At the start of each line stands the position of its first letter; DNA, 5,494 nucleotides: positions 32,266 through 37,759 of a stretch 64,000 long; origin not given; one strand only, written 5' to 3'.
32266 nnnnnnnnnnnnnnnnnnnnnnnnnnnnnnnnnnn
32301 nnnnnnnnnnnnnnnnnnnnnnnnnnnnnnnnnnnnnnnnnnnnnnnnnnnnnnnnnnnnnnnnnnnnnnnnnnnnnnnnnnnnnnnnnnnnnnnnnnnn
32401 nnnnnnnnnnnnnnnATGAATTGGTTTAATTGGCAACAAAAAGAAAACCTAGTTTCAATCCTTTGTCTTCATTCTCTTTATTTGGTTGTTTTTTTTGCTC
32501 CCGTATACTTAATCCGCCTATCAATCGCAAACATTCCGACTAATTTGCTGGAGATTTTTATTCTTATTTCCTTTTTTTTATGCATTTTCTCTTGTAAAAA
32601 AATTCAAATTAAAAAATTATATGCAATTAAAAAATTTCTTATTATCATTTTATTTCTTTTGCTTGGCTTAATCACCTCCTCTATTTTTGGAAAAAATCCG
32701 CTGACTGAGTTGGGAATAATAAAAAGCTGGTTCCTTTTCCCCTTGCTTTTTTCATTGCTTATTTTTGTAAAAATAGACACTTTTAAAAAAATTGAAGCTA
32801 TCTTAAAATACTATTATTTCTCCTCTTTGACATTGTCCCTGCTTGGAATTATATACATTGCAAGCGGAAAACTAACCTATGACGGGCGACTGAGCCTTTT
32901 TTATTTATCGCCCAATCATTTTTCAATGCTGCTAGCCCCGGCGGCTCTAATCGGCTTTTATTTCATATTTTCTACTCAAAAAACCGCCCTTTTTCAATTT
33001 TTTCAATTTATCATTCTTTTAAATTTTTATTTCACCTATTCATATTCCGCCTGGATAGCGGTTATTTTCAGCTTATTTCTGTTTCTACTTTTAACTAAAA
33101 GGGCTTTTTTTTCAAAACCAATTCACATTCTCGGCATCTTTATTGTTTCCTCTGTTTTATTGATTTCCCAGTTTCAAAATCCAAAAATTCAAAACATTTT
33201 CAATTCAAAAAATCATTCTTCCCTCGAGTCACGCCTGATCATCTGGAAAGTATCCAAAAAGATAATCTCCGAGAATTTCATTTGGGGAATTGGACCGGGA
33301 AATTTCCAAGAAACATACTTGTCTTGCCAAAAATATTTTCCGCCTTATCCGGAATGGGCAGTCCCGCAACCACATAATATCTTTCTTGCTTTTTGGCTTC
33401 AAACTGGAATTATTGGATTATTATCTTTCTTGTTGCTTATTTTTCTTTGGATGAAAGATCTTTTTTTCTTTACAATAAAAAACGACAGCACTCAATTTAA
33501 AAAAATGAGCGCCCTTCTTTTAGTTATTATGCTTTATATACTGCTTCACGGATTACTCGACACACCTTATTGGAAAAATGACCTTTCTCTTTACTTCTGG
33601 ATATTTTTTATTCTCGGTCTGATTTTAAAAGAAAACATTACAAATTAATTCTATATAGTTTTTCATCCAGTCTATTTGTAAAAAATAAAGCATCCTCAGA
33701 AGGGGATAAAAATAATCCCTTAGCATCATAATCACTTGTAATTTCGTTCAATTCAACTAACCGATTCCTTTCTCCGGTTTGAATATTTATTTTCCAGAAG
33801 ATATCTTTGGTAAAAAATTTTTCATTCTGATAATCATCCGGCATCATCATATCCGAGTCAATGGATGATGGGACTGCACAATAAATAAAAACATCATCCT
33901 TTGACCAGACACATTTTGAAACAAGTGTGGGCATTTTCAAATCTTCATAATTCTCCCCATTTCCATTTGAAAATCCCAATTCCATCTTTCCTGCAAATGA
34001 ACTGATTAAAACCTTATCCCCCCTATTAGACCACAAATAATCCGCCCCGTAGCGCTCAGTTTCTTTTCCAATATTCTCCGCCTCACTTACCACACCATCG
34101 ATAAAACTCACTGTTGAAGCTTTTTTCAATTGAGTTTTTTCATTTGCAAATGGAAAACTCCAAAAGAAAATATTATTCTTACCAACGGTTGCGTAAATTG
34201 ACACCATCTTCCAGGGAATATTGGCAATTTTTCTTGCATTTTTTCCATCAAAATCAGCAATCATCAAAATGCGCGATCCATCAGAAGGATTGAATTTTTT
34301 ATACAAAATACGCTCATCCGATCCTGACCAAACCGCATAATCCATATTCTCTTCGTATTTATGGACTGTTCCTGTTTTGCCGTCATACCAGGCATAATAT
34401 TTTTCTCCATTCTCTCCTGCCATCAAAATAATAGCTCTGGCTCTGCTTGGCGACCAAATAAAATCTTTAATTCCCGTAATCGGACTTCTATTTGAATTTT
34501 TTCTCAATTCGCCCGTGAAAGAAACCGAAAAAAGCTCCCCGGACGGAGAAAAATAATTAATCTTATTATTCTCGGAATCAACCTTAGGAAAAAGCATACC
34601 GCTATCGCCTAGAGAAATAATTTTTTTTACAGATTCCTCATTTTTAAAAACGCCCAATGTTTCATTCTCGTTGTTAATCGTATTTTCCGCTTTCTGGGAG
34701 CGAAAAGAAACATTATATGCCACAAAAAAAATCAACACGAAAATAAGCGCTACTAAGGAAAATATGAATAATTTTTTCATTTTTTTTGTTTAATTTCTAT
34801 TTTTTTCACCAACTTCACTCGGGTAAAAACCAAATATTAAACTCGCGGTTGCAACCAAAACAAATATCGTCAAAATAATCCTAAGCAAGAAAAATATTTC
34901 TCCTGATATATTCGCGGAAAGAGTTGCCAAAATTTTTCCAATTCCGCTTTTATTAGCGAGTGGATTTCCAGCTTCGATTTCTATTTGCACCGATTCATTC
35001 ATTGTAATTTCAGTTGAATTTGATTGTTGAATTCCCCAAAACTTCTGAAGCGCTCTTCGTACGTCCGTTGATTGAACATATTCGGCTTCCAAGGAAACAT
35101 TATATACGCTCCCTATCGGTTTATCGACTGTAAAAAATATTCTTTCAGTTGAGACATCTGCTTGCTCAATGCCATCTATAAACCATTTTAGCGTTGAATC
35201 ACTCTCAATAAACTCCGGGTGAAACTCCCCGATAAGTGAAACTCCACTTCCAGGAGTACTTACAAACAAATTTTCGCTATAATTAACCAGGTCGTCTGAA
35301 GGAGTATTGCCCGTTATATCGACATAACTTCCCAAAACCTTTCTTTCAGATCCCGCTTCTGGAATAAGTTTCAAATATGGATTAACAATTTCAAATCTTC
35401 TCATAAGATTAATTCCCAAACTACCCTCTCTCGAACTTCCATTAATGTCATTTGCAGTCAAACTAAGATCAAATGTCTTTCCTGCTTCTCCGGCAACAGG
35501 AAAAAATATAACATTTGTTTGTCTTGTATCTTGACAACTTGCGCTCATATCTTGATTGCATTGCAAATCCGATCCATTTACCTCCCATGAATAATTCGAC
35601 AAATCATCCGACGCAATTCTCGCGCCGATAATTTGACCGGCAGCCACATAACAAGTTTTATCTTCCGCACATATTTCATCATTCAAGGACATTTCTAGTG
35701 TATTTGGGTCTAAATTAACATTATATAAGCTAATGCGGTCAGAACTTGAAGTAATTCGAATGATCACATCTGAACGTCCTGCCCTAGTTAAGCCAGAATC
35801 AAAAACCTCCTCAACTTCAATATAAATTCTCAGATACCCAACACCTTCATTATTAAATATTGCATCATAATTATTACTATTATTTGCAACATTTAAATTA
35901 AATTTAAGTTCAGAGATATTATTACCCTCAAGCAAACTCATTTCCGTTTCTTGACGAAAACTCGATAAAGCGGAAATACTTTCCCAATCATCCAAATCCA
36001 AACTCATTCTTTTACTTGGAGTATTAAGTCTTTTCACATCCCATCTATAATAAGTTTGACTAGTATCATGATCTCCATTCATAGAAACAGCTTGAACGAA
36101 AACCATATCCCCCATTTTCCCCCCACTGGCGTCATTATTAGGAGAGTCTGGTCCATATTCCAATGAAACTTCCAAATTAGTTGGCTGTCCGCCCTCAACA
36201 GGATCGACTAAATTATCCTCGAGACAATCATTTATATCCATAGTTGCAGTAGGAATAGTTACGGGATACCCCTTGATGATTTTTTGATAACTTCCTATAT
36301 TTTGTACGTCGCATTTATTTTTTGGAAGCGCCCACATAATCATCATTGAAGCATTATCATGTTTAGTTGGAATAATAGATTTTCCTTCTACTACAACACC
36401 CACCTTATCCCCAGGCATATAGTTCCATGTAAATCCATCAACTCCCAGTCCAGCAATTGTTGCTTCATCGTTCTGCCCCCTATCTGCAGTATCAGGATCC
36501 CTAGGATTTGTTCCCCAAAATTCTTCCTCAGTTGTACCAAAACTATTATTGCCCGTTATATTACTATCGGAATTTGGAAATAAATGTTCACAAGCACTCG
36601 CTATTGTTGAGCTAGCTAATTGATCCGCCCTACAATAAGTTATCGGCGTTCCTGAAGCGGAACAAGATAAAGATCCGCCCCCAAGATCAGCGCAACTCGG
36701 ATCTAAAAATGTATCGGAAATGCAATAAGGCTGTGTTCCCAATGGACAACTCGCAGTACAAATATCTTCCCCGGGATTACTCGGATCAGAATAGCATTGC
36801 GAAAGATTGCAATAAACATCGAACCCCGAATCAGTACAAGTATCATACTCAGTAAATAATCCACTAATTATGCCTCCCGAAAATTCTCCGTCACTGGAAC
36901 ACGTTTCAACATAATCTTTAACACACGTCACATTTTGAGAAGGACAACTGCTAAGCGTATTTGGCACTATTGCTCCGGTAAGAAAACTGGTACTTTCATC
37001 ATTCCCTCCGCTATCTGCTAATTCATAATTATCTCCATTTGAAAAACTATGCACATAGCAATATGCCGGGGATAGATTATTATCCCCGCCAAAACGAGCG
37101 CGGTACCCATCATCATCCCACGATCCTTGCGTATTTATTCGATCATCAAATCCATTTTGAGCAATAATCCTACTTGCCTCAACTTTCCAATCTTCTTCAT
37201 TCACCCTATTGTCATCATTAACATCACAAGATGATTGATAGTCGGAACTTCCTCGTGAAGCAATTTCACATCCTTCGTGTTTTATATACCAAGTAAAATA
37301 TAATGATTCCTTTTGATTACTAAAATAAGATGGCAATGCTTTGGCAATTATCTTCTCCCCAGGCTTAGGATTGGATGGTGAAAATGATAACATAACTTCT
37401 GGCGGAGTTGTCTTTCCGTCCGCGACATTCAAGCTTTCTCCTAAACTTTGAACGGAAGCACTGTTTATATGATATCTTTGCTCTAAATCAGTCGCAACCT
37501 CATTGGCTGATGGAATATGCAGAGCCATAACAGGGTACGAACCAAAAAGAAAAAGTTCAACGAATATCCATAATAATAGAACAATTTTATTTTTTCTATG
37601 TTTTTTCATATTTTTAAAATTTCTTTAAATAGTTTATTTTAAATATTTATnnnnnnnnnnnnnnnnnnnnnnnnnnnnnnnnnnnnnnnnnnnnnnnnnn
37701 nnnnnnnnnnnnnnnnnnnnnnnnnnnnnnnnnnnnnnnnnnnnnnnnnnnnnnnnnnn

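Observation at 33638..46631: Minimal type-IV-secretion-like operon co-transcribed with giant anchored exoproteins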

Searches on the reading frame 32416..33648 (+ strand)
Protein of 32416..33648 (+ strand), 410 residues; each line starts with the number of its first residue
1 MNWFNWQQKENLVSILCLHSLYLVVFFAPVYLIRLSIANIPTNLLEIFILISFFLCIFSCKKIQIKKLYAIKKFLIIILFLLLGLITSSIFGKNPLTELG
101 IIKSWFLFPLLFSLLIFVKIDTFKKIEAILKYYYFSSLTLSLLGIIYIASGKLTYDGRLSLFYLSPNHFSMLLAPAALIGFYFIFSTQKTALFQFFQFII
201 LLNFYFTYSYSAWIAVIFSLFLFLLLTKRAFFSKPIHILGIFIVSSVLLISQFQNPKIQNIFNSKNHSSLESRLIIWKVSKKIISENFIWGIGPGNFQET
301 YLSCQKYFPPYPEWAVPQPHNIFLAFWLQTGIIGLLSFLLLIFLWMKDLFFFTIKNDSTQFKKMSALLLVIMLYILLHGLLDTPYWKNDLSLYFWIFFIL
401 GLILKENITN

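Call 9: search_protein_families(library=pfam, proteins=[window:32416-33648:+], max_evalue=0.01)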
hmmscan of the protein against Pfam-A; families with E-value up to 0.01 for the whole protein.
window:32416-33648:+ (410 aa): 1 family
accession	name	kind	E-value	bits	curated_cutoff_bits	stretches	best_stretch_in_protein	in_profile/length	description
PF04932.20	Wzy_C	-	1.7e-23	83.5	31.7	1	198-339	4-149/149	O-Antigen ligase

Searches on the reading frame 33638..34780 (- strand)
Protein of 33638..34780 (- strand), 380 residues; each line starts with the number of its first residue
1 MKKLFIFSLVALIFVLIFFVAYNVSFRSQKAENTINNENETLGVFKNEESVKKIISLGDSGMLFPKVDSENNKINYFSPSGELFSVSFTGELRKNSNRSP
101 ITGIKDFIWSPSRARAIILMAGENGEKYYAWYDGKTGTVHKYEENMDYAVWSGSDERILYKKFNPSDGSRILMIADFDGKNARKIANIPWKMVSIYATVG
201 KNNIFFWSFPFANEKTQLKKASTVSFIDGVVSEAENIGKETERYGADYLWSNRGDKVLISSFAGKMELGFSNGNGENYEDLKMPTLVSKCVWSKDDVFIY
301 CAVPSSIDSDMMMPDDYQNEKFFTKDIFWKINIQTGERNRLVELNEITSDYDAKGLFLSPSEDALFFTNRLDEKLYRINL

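Call 4: search_protein_families(library=pfam, proteins=[window:33638-34780:-], max_evalue=0.1)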
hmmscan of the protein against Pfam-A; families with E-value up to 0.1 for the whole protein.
window:33638-34780:- (380 aa): 0 families

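Call 5: search_protein_families(library=ncbifam, proteins=[window:33638-34780:-], max_evalue=0.1)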
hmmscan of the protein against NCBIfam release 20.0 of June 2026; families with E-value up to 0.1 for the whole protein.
window:33638-34780:- (380 aa): 0 families

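Call 37: search_solved_structures(query=A2, max_evalue=1)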
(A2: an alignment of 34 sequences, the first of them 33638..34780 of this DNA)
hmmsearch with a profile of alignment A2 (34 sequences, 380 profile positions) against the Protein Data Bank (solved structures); distinct sequences matched with E-value up to 1: 30.
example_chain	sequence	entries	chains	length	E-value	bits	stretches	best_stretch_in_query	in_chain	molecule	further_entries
7mx5_A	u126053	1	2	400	8.3e-08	34.8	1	159-276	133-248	Tol-Pal system protein TolB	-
2w8b_B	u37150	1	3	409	5.3e-07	32.2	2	115-262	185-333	PROTEIN TOLB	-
2hqs_A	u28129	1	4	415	5.7e-07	32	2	115-262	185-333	Protein tolB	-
1crz_A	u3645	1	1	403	6.2e-07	31.9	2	116-262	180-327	TOLB PROTEIN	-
6pnv_A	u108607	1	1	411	1.1e-06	31.1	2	115-262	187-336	Tol-Pal system protein TolB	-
3iax_A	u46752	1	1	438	1.2e-06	31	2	116-262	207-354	Protein tolB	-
1c5k_A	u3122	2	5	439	1.2e-06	31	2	116-262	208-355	PROTEIN (TOLB PROTEIN) | PROTEIN TOLB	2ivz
7nst_E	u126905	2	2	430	1.3e-06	30.9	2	115-262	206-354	Tol-Pal system protein TolB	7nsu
4jml_A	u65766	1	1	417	2.1e-06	30.2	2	115-262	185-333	Protein TolB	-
4r40_A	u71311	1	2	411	3.3e-06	29.5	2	159-279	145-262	Protein TolB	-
4pwz_A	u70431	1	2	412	3.4e-06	29.5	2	159-279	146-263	Protein TolB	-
2w8b_A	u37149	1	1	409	1.1e-05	27.9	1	114-262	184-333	PROTEIN TOLB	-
6zvj_B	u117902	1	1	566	0.0012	21.1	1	100-258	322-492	Eukaryotic translation initiation factor 3 subunit B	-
9bln_U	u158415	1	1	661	0.0029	19.8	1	100-258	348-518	Eukaryotic translation initiation factor 3 subunit B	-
7qp6_1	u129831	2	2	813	0.003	19.8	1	99-258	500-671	Eukaryotic translation initiation factor 3 subunit B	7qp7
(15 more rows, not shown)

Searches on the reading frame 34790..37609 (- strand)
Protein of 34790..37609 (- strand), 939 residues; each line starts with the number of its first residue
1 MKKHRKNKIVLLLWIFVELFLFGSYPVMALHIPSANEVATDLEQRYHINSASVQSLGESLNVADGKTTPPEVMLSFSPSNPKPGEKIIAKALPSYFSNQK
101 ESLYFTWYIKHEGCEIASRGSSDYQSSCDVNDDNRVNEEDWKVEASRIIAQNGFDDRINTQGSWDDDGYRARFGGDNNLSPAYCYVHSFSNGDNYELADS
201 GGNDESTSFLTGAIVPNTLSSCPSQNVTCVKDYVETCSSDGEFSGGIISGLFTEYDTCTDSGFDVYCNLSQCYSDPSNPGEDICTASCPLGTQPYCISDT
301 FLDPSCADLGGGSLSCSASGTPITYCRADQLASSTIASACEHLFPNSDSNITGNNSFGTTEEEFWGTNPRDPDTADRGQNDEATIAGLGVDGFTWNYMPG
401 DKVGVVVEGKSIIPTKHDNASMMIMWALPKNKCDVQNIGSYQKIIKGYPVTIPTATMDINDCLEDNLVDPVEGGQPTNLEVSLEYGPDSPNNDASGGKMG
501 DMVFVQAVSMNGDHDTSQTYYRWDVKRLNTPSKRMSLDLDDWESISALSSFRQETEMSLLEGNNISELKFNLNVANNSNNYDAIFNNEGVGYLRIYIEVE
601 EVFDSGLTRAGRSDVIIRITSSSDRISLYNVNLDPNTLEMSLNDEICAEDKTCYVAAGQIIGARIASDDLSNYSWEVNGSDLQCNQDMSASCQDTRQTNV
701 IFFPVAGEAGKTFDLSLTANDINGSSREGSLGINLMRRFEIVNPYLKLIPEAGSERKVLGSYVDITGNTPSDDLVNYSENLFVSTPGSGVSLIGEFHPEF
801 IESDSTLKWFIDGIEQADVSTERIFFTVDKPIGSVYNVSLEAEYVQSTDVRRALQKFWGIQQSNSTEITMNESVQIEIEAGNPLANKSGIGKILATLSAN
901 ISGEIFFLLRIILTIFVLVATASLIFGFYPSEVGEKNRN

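Call 4: search_protein_families(library=pfam, proteins=[window:34790-37609:-], max_evalue=0.1)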
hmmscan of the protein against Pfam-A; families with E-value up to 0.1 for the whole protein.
window:34790-37609:- (939 aa): 0 families

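Call 5: search_protein_families(library=ncbifam, proteins=[window:34790-37609:-], max_evalue=0.1)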
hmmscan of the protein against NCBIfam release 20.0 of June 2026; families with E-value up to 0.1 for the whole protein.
window:34790-37609:- (939 aa): 0 families

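Call 38: search_solved_structures(query=A3, max_evalue=1)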
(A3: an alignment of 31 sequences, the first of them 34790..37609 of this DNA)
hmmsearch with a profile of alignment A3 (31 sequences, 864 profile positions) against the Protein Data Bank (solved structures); distinct sequences matched with E-value up to 1: 1.
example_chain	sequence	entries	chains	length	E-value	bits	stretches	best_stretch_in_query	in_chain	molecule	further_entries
7bqq_A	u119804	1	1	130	0.84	10.8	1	35-73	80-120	Gogy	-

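Call 40: find_homologous_proteins(query=window:34790-37609:-, max_evalue=0.001)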
Query window:34790-37609:- (939 aa): 308 proteins with E <= 0.001 among 7261 candidates; the best 120 are listed.
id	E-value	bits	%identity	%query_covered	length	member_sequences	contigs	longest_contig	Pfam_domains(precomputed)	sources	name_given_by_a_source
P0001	0.0e+0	1961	90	100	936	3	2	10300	-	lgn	-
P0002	0.0e+0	1808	82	99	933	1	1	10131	-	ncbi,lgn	-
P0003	0.0e+0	1767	79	100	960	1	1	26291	-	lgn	-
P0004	0.0e+0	1452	69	93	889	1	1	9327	-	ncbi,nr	ncbi:MAG: hypothetical protein M0P97_04050, partial [Candidatus Moranbacteria bacterium]|nr:hypothet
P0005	0.0e+0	1066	87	58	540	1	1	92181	-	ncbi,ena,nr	ncbi:MAG: hypothetical protein US66_C0004G0038 [Candidatus Moranbacteria bacterium GW2011_GWD2_37_9]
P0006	6.6e-226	771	44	95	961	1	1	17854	-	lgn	-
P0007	2.8e-224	765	44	95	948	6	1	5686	-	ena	-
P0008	2.1e-218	746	43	96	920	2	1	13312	-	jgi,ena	-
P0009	7.5e-214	731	42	95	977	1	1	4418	-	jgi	-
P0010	1.3e-204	700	40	99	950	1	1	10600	-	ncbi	-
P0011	1.9e-194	666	40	99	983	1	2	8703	-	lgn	-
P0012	1.2e-192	660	39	97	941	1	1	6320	-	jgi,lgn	jgi:hypothetical protein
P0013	1.3e-188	647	38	99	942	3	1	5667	-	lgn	-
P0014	1.6e-188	647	44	63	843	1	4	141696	-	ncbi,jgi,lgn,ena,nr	ncbi:hypothetical protein J7J13_01470 [bacterium]|nr:hypothetical protein [bacterium]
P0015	2.6e-186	639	39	99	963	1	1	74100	-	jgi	jgi:hypothetical protein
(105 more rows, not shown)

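Call 71: predict_structure(alignment_id=A5)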
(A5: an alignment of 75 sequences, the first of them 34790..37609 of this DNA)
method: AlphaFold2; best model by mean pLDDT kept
length: 939 residues; sequences in the alignment: 75
mean_pLDDT: 81.3   pTM: 0.47
mean pLDDT of the five models: 81.3, 80.8, 78.5, 78.4, 78.2
residues with pLDDT >= 90: 409; 70-90: 328; 50-70: 131; < 50: 71
segments of 3 or more residues with pLDDT < 50: 1-4, 24-33, 59-65, 201-219, 247-249, 331-333, 884-886, 929-939
pLDDT, mean of each block of 10 residues (from residue 1): 58 78 47 52 59 54 63 89 89 94 96 87 87 92 94 62 68 79 90 86 38 43 77 81 51 83 75 77 79 87 86 85 74 63 91 89 86 60 91 93 96 87 94 88 73 89 94 68 88 88 91 75 92 75 92 91 93 92 86 94 81 93 91 95 89 90 91 93 94 93 94 92 60 86 94 88 67 78 93 92 92 88 92 93 92 93 79 93 52 53 73 90 73 45
secondary structure, 60 per line:
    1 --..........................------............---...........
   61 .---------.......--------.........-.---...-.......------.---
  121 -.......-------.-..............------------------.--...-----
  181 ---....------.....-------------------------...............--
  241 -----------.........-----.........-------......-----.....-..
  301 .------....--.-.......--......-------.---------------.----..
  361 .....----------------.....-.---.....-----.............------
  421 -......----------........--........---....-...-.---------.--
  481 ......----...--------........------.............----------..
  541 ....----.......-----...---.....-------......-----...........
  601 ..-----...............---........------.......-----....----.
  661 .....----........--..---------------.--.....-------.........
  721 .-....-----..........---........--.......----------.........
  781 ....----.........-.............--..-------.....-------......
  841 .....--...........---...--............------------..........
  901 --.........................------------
elements in order (helices of 4 or more, strands of 3 or more residues): H3-28 H35-46 H50-61 E71-77 E86-94 E104-110 H122-128 H138-151 E184-187 E194-198 E227-238 E252-260 E266-274 E282-287 E293-297 H308-311 H316-319 E320-322 E325-327 H359-365 H382-386 E392-396 E402-414 E422-427 E438-445 E448-455 H459-462 E481-486 E491-493 E502-509 E519-528 E542-544 H549-555 E561-563 E567-571 H579-584 E590-602 E608-622 E626-633 E640-646 E652-655 E660-665 E670-677 E700-704 E712-721 H723-726 E732-741 E745-752 E755-761 E775-784 E789-797 H799-804 E805-811 E823-827 E835-845 H848-858 E867-878 H891-900 H903-927

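Call 75: fold_search(model_id=the predicted structure, library=pdb)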
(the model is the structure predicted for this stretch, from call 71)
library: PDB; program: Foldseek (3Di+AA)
matches with E <= 10: 1171; with E <= 0.001: 109
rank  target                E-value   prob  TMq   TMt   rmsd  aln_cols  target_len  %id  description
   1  9rcu_A                3.5e-08  1.00  0.09  0.22  20.7       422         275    9  Cardioderma bat coronavirus 2B receptor binding domain in complex with human CEACAM6 (released 2026-04-08)
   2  8c8l_A                5.2e-08  0.99  0.12  0.09  29.1       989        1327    8  In vitro structure of the Nitrosopumilus maritimus S-layer - Two-fold symmetry (C2) (released 2024-04-10)
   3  8uin_A                2.3e-07  1.00  0.11  0.15  24.3       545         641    9  Structure of the C3bBb-albicin complex (released 2024-05-08)
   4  6vg4_A                3.5e-07  0.99  0.09  0.12  32.1       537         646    8  Human protocadherin 10 ectodomain (released 2020-03-11)
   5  5xwu_A                4.9e-07  1.00  0.12  0.27  18.2       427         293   10  Crystal structure of PTPdelta Ig1-Ig3 in complex with SALM2 LRR-Ig (released 2018-06-06)
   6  9sv8_B                5.2e-07  1.00  0.11  0.15  24.5       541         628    9  Herpes simplex virus 2 delta28-73 glycoprotein C ectodomain in complex with C3b (released 2025-12-10)
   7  7zgj_A                1.4e-06  1.00  0.12  0.16  26.0       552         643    8  Trypanosoma brucei gambiense ISG65 in complex with human complement component C3 (released 2023-04-05)
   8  3shs                  1.5e-06  1.00  0.09  0.22  22.4       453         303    8  Three N-terminal domains of the bacteriophage RB49 Highly Immunogenic Outer Capsid protein (Hoc) (released 2011-06-29)
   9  9qk2_F                1.7e-06  0.99  0.12  0.15  26.4       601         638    7  Structure of the Complement classical and lectin pathway C3 convertase in complex with substrate C3 (released 2025-12-24)
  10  9ijj_E                1.8e-06  0.99  0.12  0.18  21.4       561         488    7  In situ structure of the central apparatus in mouse sperm axoneme. (released 2025-06-04)
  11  8c8m_A                1.8e-06  0.94  0.12  0.08  29.1       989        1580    8  In vitro structure of the Nitrosopumilus maritimus S-layer - Composite map between two and six-fold symmetrised (released 2024-04-10)
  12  2a74_A                2.4e-06  1.00  0.12  0.17  24.1       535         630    9  Human Complement Component C3c (released 2005-09-27)
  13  5t4n_B                2.4e-06  1.00  0.10  0.22  27.8       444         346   10  Crystal Structure of Human Protocadherin-15 EC3-5 D414A Variant (released 2017-02-22)
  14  3l5n_A                2.4e-06  1.00  0.11  0.15  24.9       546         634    8  Staphylococcal Complement Inhibitor (SCIN) in complex with Human Complement Component C3b (released 2010-08-04)
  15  5v5x_D                2.4e-06  0.98  0.10  0.18  31.7       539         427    8  Protocadherin gammaB7 EC3-6 cis-dimer structure (released 2017-11-01)
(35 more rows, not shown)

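Call 112: search_protein_representatives(alignment_id=A5)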
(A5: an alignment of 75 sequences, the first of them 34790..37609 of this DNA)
Query: 75 sequences, 910 profile positions. Proteins with E-value up to 0.001 (for the whole library): 512; up to 1e-10: 438; up to 1e-30: 375. The best 150 are listed.
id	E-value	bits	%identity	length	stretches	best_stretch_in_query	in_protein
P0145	0.0e+00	1327.7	-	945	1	4-905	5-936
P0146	0.0e+00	1192.5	-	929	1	1-905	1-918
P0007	0.0e+00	1176.2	-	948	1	8-902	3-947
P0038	0.0e+00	1162.3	-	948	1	3-907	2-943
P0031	0.0e+00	1161.0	-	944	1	5-907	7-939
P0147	0.0e+00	1160.6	-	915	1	5-905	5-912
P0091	0.0e+00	1159.8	-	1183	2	243-904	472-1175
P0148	0.0e+00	1145.3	-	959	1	2-905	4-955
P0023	0.0e+00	1141.1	-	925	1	6-906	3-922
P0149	0.0e+00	1139.3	-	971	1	1-905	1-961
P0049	0.0e+00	1135.1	-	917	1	4-902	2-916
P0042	0.0e+00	1111.5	-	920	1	4-902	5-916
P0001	0.0e+00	1110.4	-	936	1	5-905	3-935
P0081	0.0e+00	1106.4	-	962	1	6-903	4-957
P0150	0.0e+00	1104.7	-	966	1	1-904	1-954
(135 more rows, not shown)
